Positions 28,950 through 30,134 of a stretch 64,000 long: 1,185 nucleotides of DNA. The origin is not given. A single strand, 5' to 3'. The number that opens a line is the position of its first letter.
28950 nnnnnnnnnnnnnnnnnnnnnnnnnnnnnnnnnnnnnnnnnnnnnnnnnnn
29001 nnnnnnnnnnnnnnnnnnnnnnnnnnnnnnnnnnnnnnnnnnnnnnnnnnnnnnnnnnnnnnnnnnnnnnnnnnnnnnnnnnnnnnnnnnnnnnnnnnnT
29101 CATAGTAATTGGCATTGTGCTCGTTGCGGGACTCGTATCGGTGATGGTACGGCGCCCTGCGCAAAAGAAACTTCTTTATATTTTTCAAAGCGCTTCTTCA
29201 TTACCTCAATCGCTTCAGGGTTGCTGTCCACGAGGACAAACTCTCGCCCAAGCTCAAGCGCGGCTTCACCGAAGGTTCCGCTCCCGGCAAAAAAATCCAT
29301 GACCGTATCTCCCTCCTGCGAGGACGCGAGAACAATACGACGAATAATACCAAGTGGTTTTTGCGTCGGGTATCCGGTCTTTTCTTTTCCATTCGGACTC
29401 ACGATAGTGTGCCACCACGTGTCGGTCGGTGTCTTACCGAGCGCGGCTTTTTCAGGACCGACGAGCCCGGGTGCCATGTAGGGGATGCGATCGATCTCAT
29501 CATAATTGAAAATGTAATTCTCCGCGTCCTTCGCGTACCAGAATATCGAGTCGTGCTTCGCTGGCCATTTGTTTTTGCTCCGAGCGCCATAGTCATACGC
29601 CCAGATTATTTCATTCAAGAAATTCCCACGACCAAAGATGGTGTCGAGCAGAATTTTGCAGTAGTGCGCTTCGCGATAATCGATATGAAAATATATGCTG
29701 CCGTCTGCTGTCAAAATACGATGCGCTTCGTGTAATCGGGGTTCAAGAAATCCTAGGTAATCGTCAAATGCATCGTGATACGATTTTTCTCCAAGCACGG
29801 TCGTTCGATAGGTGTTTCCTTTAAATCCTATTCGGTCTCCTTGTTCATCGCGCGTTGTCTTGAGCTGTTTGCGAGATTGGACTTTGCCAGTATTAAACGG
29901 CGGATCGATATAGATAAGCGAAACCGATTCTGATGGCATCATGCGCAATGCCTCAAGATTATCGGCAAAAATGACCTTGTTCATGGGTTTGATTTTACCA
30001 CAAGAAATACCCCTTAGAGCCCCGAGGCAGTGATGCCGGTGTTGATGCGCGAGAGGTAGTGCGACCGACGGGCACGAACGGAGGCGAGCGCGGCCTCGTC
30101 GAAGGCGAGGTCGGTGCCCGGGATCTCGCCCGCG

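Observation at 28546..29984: Compact type II restriction-modification pair with overlapping genes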

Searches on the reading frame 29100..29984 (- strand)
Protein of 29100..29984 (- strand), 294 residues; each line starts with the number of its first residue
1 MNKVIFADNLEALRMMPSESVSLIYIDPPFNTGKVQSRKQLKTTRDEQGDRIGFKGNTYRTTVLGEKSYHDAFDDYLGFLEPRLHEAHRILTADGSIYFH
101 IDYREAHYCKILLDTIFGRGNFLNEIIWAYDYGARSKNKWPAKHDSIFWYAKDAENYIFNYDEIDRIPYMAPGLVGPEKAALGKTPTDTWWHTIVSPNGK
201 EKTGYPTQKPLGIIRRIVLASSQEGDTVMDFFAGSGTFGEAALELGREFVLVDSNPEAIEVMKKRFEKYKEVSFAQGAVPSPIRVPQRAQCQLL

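Call 3: search_protein_families(library=pfam, proteins=[window:29100-29984:-], max_evalue=1)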
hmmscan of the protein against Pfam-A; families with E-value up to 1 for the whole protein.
window:29100-29984:- (294 aa): 9 families
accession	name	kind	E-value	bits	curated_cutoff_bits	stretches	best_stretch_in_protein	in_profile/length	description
PF01555.25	N6_N4_Mtase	-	2.8e-49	168.5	26.7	1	21-264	1-221/221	DNA methylase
PF03602.21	Cons_hypoth95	-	1.4e-08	35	24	2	220-272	37-90/182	Conserved hypothetical protein 95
PF13847.12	Methyltransf_31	-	3.7e-06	27.1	27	1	224-278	3-62/145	Methyltransferase domain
PF02086.21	MethyltransfD12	-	1.4e-05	25.4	22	1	223-268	19-64/253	D12 class N6 adenine-specific DNA methyltransferase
PF13649.12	Methyltransf_25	-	0.00042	21.4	27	1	228-279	1-55/97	Methyltransferase domain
PF02475.24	TRM5-TYW2_MTfase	-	0.00054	20.4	28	1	215-264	27-78/164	TRM5/TYW2 methyltransferase domain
PF08242.18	Methyltransf_12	-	0.0073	17.5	30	1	230-276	2-50/98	Methyltransferase domain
PF08241.18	Methyltransf_11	-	0.037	15.1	21.2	1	233-279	5-51/95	Methyltransferase domain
PF06325.19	PrmA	-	0.08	12.9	22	1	222-267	159-205/296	Ribosomal protein L11 methyltransferase (PrmA)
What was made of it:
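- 29100..29984 (-): M gene: 294-aa beta-class SAM-dependent DNA methyltransferase, probably N6-adenine. Pfam PF01555 E 2.8e-49 (call 3).
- On Beta-class (group beta) N6-adenine / N4-cytosine DNA methyltransferases (Pfam PF01555): Full-length PF01555 match 1-221/221 (call 3).
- Checked: Pfam N6_N4_Mtase E 2.8e-49 (call 3).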

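Call 4: search_protein_families(library=ncbifam, proteins=[window:29100-29984:-], max_evalue=1)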
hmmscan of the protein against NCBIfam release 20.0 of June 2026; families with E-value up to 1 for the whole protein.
window:29100-29984:- (294 aa): 18 families
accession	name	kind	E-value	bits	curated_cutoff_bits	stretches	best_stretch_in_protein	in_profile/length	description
NF008572.0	PRK11524.1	equivalog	6.2e-35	120.7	292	2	74-272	59-262/294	adenine-specific DNA-methyltransferase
NF050803.1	DnaMtaseCcrMCaul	equivalog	1.2e-26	93.4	830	2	201-275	182-256/350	adenine-specific DNA-methyltransferase CcrM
NF010253.0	PRK13699.1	subfamily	3.4e-07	30.2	244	2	203-253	142-192/226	DNA methyltransferase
TIGR00095.1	TIGR00095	equivalog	3.4e-06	26.8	117.5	2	225-270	53-99/194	16S rRNA (guanine(966)-N(2))-methyltransferase RsmD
NF047732.1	tRNAMtaseTrm5bMeth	equivalog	0.0005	19.2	500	1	212-267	186-240/337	tRNA (guanine(37)-N1)-methyltransferase Trm5b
NF011528.0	PRK14968.1-2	equivalog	0.0041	16.7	171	1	221-260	35-74/205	putative methyltransferase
NF043040.1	corrin_prot_MT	hypoth_equivalog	0.0045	16.4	180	1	215-270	32-87/216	corrinoid protein-associated methyltransferase CpaM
TIGR01934.1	MenG_MenH_UbiE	subfamily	0.0087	15.4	158.35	1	220-277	35-95/223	ubiquinone/menaquinone biosynthesis methyltransferase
NF041820.1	daptide_MTase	equivalog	0.014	14.9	175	1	214-269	26-81/243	daptide-type RiPP biosynthesis methyltransferase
TIGR00406.1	prmA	equivalog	0.046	13.2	183.15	1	223-268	158-204/288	50S ribosomal protein L11 methyltransferase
NF001556.0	PRK00377.1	equivalog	0.074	12.8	238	1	223-275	39-97/198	cobalt-precorrin-6Y C(15)-methyltransferase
NF011529.0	PRK14968.1-3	equivalog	0.094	12.1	162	1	222-276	32-88/198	putative methyltransferase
NF000468.1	Erm37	exception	0.098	12.7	350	1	216-288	24-92/179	23S rRNA (adenine(2058)-N(6))-methyltransferase Erm(37)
NF008157.0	PRK10909.1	equivalog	0.11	12.3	302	0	3-38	105-139/199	16S rRNA (guanine(966)-N(2))-methyltransferase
TIGR00479.1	rumA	equivalog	0.12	11.2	183.55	1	222-279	291-350/432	23S rRNA (uracil(1939)-C(5))-methyltransferase RlmD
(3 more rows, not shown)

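Call 5: search_protein_families(library=padloc, proteins=[window:29100-29984:-], max_evalue=1)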
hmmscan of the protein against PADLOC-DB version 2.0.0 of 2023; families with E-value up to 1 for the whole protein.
window:29100-29984:- (294 aa): 67 families (the best 25 are shown)
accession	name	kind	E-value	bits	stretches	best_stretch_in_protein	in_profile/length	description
PDLC03300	MTase_II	-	5.1e-142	470.3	1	2-274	12-284/302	Type II methyltransferase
PDLC03299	MTase_II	-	4.1e-50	169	2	70-271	56-265/296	Type II methyltransferase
PDLC03339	MTase_II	-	9e-48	161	2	2-160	4-143/399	Type II methyltransferase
PDLC03371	MTase_II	-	2.3e-43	146.6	1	2-270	11-256/260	Type II methyltransferase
PDLC03354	MTase_II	-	3.3e-42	143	2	2-163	61-216/425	Type II methyltransferase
PDLC03636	MTase_III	-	8.9e-36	121.8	3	68-159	86-180/575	Type III methyltransferase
PDLC03634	MTase_III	-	4e-35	119.8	2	3-158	96-255/621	Type III methyltransferase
PDLC03644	MTase_III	-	5e-34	116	2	2-156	39-190/542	Type III methyltransferase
PDLC03635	MTase_III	-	1.9e-30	104.2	3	69-161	259-357/708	Type III methyltransferase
PDLC03633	MTase_III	-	1e-29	101.7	2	3-164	86-239/616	Type III methyltransferase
PDLC03327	MTase_II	-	1.2e-29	101.6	2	71-266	76-284/319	Type II methyltransferase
PDLC03641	MTase_III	-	4.1e-28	96.3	2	4-159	107-267/657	Type III methyltransferase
PDLC03320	MTase_II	-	1.5e-27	94.5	2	65-277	68-285/289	Type II methyltransferase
PDLC03216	MTase_II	-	1.7e-27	94.4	1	2-279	12-268/364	Type II methyltransferase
PDLC03265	MTase_II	-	4.3e-26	90.1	3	187-267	252-329/333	Type II methyltransferase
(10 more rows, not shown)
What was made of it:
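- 29100..29984 (-): PADLOC MTase_II PDLC03300 E 5e-142 (call 5).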

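Call 8: search_solved_structures(query=window:29100-29984:-, max_evalue=0.001, show_alignments=1)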
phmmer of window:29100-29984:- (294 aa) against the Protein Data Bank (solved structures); distinct sequences matched with E-value up to 0.001: 15.
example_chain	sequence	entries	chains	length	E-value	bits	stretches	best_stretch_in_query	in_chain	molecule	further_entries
1nw8_A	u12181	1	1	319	2.3e-30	109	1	72-265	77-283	MODIFICATION METHYLASE RSRI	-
1eg2_A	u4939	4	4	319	2.4e-30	109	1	72-265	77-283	MODIFICATION METHYLASE RSRI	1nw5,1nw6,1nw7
6pbd_A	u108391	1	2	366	7.6e-20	74.5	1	4-270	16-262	Modification methylase CcrMI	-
6k0w_B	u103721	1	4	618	7.7e-20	74.5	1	2-157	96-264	Adenine specific DNA methyltransferase (Mod)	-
4zcf_A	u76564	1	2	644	5.7e-18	68.3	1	4-161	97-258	Restriction endonuclease EcoP15I, modification subunit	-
9c3u_A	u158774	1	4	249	8.9e-18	67.7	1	71-258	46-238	Methyltransferase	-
8urk_A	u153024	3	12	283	1.4e-17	67.1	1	71-260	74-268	Methyltransferase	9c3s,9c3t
1g60_A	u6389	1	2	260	5.7e-17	65.1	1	70-259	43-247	Adenine-specific Methyltransferase MboIIA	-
7dsu_A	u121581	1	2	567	3.6e-14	55.8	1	4-131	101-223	Mbo45V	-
5hek_A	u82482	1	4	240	2.4e-10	43.3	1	198-270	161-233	Adenine specific DNA methyltransferase (DpnA)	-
5hfj_A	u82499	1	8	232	5.1e-10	42.2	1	198-267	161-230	Adenine specific DNA methyltransferase (DpnA)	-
8s9m_A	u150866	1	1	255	1.9e-09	40.4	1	2-258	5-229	DNA cytosine-N4 methyltransferase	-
8s9n_A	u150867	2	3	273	2.7e-09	39.9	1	2-258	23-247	DNA cytosine-N4 methyltransferase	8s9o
2zie_A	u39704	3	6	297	1.4e-05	27.7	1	178-268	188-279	Putative modification methylase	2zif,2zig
1boo_A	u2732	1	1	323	0.00072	22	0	5-33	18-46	PROTEIN (N-4 CYTOSINE-SPECIFIC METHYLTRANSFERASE PVU II)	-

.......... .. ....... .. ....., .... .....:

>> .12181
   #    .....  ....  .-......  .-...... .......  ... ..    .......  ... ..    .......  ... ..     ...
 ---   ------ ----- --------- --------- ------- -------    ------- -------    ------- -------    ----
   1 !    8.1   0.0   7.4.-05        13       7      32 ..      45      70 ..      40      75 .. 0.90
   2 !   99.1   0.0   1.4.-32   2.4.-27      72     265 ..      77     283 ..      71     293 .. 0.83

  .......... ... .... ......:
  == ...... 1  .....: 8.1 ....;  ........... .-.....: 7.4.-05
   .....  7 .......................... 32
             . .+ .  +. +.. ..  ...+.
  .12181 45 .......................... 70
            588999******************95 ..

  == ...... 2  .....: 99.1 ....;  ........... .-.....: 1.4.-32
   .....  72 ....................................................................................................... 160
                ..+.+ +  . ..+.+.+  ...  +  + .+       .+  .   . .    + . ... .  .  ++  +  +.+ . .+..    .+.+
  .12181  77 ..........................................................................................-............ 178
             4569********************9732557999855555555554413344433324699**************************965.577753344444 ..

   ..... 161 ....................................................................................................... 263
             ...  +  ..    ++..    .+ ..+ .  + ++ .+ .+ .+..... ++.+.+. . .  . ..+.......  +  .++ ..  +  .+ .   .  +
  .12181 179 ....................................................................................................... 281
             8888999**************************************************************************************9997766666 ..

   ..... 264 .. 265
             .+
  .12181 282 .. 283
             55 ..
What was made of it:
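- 29100..29984 (-): Best solved relative is M.RsrI at 109 bits (call 8).
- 29895..29906 (-): M catalytic motif IV, DPPF (residues 27-30). It aligns with DPPY of M.RsrI (call 8).
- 29277..29291 (-): M SAM-binding motif I, FAGSG (residues 232-236). It aligns with FAGSG of M.RsrI (call 8).
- On Beta-class (group beta) N6-adenine / N4-cytosine DNA methyltransferases (Pfam PF01555): N4-cytosine enzymes score much lower (E 1.9e-9 or worse, call 8).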

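Call 34: search_dna_similar(query=window:29100-29984:-, collection=plasmids, mode=protein, max_rows=30)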
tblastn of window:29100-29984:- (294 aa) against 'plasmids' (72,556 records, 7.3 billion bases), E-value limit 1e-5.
Records with a match: 750; places in all: 795; records where one place covers at least 80% of the query: 182.
Best place of each record, by identity: <60% 750.
By first word of the organism name: Escherichia 113; Acinetobacter 70; Salmonella 57; Enterococcus 36; Klebsiella 28; Pseudomonas 23; Bacillus 19; Lactiplantibacillus 16; Lactococcus 14; Listeria 14; and 147 more.
By predicted mobility (MOB-suite, as given by PLSDB): non-mobilizable 396; mobilizable 228; conjugative 126.
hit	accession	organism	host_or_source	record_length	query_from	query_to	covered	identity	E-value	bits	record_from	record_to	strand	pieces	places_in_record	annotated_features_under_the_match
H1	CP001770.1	Spirosoma linguale DSM 74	-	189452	1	268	84%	39.7%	1e-21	169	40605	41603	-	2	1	DNA methylase N-4/N-6 domain protein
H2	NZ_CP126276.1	Curtobacterium sp. MCBD17_003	-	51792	2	285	97%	34.3%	2e-38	151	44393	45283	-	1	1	site-specific DNA-methyltransferase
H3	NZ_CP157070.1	Nitrosomonas europaea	cell culture,river sludge effuent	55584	2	268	91%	35.9%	3e-44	167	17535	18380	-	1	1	site-specific DNA-methyltransferase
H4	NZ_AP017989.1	Aminobacter sp. SS-2016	Lotus japoicus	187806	2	266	90%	35.8%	2e-40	156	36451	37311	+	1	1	site-specific DNA-methyltransferase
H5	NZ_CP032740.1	Enterococcus casseliflavus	Homo sapiens,bile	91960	1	268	91%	34.5%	7e-41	157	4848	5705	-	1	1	site-specific DNA-methyltransferase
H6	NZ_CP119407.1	Limosilactobacillus fermentum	-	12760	1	265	90%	34.6%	2e-37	147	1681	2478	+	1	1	site-specific DNA-methyltransferase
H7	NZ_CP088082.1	Ideonella dechloratans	Cell culture,Activated sludge, ...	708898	21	282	89%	34.6%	5e-35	140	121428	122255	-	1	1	site-specific DNA-methyltransferase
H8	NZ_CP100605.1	Bradyrhizobium sp. Ash2021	-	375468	2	283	86%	34.4%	1e-17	156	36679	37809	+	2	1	DNA methyltransferase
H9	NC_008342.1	Nitrosomonas eutropha C91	-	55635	2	289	88%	33.6%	1e-14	140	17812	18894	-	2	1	site-specific DNA-methyltransferase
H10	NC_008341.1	Nitrosomonas eutropha C91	-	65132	2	289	88%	33.6%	1e-14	140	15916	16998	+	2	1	site-specific DNA-methyltransferase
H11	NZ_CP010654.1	Phaeobacter inhibens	cell culture,zooplankton aquaculture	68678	2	268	91%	32.3%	3e-36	144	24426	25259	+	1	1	site-specific DNA-methyltransferase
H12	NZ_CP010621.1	Phaeobacter inhibens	cell culture,cleaning system aquaculture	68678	2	268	91%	32.3%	3e-36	144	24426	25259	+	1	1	site-specific DNA-methyltransferase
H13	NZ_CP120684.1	Tunicatimonas pelagia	animal_env,cell culture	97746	1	266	81%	36.1%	1e-16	157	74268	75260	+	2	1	site-specific DNA-methyltransferase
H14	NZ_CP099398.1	Rhizobium sp. Pop5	Phaseolus vulgaris,Cell culture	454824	1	269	86%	33.9%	9e-17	157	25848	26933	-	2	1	DNA methyltransferase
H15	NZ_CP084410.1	Sphingobium sp. CFD-2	cell culture,soil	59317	21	266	84%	34.7%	6e-35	140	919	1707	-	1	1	none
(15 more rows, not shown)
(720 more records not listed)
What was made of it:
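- Tried and rejected: Plasmid MTases are under 40% identical (call 34).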

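Call 42: list_cluster_members(proteins=[P0001, window:29100-29984:-, P0020, P0068])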
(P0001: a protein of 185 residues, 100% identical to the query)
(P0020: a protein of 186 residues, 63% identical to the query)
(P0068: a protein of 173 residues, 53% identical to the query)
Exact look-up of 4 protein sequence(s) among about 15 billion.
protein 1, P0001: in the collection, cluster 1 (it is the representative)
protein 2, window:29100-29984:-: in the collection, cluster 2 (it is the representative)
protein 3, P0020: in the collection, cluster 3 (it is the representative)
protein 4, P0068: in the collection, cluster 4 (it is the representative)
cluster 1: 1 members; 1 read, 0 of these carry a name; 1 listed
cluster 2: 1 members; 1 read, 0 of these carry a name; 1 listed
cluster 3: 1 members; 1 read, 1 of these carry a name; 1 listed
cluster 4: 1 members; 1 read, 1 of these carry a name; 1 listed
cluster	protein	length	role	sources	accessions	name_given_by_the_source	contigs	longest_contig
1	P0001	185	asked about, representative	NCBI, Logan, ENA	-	-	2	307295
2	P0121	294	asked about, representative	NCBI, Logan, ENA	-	-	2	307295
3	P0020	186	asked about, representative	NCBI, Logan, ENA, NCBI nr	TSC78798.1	MAG: hypothetical protein G01um101425_957 [Candidatus Peregrinibacteria bacterium ...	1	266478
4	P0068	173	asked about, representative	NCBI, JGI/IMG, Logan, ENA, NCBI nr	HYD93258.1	MAG TPA: hypothetical protein VEB18_02265 [Candidatus Paceibacterota bacterium] | hypothetical protein [Candidatus Paceibacterota bacterium]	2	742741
